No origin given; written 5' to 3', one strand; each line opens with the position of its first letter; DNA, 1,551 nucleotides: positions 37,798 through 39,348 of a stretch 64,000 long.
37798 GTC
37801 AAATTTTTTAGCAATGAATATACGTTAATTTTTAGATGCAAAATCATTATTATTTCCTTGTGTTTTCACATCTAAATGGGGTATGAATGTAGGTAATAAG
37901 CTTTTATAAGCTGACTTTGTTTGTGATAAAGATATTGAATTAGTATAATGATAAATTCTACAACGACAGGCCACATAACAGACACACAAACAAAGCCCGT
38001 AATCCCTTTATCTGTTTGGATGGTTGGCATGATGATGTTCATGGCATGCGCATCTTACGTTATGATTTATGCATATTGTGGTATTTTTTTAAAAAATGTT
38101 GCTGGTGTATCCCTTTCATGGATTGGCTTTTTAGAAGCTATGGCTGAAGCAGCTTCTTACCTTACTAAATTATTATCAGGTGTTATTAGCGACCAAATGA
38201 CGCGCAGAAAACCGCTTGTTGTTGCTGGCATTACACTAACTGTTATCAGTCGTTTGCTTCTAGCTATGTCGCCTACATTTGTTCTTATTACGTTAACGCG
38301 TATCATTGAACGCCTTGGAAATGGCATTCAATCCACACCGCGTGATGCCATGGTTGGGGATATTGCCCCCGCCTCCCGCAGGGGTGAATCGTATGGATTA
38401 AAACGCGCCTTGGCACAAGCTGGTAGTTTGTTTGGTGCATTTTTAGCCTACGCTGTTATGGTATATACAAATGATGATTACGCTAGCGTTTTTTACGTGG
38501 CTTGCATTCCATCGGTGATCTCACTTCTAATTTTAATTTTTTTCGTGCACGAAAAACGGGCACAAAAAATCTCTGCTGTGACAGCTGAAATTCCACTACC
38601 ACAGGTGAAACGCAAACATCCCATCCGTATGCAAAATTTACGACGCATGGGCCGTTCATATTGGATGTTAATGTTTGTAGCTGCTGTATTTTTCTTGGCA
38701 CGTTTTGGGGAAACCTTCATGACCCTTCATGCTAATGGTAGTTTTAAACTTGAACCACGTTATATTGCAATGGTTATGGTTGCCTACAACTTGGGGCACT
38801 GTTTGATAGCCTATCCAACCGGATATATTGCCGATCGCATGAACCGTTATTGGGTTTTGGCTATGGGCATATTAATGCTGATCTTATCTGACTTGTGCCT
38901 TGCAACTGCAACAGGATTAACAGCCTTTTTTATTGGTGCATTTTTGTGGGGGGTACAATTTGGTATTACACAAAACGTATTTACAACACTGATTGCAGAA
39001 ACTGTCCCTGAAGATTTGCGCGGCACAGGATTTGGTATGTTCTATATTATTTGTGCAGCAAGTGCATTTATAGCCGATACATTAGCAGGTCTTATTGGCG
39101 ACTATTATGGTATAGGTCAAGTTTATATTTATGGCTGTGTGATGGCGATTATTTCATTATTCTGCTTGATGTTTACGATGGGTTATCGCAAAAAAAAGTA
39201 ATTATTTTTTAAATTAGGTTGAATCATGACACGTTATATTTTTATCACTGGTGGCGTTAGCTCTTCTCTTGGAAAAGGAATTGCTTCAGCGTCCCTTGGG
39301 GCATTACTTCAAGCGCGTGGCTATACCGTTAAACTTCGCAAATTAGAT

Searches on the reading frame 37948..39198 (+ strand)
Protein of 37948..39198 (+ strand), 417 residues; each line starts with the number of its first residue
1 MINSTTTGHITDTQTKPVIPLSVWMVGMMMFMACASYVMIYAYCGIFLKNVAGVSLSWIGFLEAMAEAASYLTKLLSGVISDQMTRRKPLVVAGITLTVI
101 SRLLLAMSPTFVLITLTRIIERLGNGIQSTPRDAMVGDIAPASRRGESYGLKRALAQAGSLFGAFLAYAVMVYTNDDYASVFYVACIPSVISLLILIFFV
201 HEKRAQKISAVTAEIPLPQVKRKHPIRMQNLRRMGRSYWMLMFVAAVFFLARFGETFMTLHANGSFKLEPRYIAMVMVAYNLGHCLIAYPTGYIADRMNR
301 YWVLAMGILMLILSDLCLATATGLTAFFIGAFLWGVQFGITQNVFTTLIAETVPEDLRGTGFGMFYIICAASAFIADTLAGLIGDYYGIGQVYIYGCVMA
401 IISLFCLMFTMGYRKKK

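Call 15: find_encoding_contigs(protein=window:37948-39198:+, flank=10000, max_places=1)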
Protein window:37948-39198:+ (417 aa): 23 contigs read that carry it; 1 place shown.
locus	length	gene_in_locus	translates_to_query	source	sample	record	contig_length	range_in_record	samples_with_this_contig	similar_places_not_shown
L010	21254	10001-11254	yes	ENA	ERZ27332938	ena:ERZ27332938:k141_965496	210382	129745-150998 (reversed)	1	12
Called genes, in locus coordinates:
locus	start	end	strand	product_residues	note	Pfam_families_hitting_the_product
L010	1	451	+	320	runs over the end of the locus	PF02687:FtsX (weak)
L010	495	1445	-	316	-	PF02899:Phage_int_SAM_1, PF00589:Phage_integrase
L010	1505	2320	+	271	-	-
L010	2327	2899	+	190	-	PF03352:Adenine_glyco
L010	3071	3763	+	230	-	PF09335:VTT_dom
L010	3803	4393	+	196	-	PF03350:UPF0114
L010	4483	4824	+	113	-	-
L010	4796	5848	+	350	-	-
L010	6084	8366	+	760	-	PF00390:malic, PF03949:Malic_M, PF01515:PTA_PTB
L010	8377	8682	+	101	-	PF00581:Rhodanese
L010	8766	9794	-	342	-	-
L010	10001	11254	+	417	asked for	PF00083:Sugar_tr, PF07690:MFS_1, PF12832:MFS_1_like, PF13347:MFS_2, PF00083:Sugar_tr, PF07690:MFS_1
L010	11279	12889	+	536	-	PF06418:CTP_synth_N, PF00117:GATase, PF07722:Peptidase_C26 (faint)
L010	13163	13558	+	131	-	PF04800:NDUS4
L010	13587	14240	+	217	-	PF00528:BPD_transp_1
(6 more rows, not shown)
